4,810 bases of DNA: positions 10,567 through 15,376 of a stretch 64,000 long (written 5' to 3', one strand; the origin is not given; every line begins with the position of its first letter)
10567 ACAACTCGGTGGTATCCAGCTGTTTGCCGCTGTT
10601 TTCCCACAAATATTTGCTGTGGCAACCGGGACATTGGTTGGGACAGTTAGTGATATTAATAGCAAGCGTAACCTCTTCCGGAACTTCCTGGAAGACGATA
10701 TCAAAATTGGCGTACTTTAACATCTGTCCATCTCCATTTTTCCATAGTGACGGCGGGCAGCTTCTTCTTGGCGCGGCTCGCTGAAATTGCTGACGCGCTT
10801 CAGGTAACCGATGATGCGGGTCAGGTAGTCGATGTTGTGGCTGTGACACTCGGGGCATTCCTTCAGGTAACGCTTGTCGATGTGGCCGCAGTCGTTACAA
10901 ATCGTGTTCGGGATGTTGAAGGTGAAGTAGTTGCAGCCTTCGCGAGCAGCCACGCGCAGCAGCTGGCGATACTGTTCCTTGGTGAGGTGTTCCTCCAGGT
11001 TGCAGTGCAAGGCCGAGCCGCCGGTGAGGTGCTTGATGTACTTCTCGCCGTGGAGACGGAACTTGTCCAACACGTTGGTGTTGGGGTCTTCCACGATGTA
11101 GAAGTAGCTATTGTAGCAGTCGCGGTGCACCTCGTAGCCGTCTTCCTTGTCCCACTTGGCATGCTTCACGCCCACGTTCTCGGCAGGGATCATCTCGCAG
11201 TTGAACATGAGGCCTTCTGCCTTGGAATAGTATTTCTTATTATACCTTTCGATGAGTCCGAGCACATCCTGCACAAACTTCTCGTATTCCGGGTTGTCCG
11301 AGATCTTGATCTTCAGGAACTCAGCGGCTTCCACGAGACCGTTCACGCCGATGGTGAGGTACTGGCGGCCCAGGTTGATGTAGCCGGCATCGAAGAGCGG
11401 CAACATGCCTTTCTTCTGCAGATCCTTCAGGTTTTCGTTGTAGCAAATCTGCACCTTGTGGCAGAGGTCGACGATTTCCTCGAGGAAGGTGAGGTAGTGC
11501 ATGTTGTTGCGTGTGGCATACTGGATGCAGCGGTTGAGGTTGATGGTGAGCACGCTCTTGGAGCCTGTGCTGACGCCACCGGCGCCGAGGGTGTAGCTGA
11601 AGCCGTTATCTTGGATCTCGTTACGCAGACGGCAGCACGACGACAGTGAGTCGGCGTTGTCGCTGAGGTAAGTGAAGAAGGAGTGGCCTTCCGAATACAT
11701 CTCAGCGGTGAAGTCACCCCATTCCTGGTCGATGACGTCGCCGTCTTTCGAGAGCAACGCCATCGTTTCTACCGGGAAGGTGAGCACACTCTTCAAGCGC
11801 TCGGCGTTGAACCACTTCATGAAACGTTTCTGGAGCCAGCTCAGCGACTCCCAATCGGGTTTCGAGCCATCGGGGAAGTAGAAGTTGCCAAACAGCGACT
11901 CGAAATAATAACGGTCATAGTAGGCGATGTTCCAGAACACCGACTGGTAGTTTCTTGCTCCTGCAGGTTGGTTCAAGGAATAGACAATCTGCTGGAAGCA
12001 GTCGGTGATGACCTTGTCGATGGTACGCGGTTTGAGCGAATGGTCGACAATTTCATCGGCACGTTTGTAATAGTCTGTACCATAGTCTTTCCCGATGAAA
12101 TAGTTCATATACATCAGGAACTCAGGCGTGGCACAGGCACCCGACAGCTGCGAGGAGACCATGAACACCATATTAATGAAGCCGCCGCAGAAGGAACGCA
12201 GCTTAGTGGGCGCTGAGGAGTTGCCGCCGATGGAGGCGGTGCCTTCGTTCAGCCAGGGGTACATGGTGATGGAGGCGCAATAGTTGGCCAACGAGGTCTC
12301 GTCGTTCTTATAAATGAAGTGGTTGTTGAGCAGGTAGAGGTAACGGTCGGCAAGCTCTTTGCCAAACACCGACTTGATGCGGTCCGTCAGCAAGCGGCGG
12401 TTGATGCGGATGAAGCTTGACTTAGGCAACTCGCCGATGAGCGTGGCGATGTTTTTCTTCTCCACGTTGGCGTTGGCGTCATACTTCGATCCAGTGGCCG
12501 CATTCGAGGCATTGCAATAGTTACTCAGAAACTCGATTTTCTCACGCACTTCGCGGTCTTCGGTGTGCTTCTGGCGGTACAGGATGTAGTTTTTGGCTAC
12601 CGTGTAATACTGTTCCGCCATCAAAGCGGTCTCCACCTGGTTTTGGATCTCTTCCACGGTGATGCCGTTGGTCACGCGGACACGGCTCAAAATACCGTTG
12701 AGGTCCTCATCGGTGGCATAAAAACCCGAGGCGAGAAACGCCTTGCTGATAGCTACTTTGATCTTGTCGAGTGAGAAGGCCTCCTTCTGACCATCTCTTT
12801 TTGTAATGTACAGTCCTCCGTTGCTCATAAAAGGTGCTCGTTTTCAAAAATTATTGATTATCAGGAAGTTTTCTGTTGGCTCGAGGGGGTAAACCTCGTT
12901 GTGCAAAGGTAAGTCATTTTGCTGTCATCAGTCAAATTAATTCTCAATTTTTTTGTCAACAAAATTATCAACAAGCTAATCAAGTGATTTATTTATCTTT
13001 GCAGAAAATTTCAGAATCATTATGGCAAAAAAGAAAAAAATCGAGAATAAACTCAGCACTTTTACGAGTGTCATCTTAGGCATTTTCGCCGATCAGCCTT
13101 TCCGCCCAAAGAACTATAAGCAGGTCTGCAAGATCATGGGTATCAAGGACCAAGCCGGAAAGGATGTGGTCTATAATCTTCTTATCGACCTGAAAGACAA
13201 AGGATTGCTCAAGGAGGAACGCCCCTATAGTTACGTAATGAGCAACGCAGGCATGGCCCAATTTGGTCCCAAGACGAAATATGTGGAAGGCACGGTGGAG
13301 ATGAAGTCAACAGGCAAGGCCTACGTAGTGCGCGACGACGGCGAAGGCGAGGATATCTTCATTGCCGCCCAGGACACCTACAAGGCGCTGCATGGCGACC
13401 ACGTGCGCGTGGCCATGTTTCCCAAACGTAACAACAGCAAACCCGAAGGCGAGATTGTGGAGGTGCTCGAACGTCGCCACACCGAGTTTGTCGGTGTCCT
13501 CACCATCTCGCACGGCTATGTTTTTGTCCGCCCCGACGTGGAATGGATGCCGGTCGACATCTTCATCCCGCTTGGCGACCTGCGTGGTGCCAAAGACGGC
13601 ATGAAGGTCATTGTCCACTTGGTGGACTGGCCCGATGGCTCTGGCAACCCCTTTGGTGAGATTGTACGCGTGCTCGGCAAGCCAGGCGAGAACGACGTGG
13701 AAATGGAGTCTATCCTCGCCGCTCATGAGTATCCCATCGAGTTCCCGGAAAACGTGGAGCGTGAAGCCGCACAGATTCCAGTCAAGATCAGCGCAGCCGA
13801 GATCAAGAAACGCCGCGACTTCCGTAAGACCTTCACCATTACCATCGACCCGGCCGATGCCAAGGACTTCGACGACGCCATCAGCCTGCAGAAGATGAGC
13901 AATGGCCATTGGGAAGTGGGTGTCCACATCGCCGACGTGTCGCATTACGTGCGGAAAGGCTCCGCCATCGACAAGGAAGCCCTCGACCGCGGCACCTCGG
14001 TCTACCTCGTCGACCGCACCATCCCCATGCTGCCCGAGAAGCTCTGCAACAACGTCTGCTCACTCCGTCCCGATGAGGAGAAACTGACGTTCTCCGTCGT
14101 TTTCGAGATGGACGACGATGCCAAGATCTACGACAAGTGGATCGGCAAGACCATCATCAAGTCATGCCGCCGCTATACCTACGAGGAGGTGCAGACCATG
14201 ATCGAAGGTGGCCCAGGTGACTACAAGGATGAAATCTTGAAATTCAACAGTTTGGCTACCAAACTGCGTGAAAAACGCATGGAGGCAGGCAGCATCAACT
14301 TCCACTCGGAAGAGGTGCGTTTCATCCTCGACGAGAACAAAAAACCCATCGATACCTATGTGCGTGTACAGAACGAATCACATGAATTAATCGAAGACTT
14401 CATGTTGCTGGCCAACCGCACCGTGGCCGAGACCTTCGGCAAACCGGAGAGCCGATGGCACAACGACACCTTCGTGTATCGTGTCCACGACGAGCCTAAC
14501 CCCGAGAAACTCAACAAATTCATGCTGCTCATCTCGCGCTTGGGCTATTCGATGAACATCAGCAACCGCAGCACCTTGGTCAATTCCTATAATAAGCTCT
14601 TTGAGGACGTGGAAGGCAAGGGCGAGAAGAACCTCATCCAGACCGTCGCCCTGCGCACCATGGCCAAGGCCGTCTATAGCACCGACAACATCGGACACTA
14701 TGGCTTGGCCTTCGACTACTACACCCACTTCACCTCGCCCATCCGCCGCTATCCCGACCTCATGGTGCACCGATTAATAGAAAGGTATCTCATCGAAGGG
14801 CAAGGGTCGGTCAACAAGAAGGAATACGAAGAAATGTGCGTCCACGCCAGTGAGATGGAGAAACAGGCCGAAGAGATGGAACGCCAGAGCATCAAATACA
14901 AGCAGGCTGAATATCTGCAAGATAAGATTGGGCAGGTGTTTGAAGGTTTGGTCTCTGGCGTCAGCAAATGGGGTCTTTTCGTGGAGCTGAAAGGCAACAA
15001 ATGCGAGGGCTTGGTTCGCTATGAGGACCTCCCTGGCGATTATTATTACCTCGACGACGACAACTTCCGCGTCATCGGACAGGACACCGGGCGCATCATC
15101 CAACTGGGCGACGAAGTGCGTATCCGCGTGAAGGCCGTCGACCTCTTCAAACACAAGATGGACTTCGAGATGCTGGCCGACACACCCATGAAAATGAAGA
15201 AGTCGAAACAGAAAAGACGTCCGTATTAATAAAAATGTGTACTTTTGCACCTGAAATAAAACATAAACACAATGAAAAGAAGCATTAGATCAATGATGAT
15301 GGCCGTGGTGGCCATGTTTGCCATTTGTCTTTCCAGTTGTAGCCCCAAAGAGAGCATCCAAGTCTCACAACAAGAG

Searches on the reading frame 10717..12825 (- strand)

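Call 82: search_protein_families(library=pfam, proteins=[window:10717-12825:-], max_evalue=0.00001)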
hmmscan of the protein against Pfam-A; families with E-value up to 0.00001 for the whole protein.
window:10717-12825:- (702 aa): 2 families
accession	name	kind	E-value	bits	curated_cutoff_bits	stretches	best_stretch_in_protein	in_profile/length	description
PF13597.11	NRDD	-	6e-101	339.2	26.2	1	139-693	9-560/562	Anaerobic ribonucleoside-triphosphate reductase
PF03477.21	ATP-cone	-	3.9e-21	75.8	25.8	1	6-89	2-88/88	ATP cone domain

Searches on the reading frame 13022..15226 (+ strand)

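Call 82: search_protein_families(library=pfam, proteins=[window:13022-15226:+], max_evalue=0.00001)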
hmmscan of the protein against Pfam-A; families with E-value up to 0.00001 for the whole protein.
window:13022-15226:+ (735 aa): 5 families
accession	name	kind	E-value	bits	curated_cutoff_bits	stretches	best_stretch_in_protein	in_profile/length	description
PF00773.25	RNB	-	9.7e-115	383.7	29.3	1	264-591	1-325/326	RNB domain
PF17876.7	CSD2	-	1.3e-30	105.7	26.2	1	168-242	1-74/74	Cold shock domain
PF08206.17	OB_RNB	-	2.8e-17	62.6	24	1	90-148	1-58/58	Ribonuclease B OB domain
PF17849.7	OB_Dis3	-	2.7e-10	40.6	22.8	1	180-235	14-76/77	Dis3-like cold-shock domain 2 (CSD2)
PF00575.29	S1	-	1.5e-08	35.3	22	1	634-716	2-72/74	S1 RNA binding domain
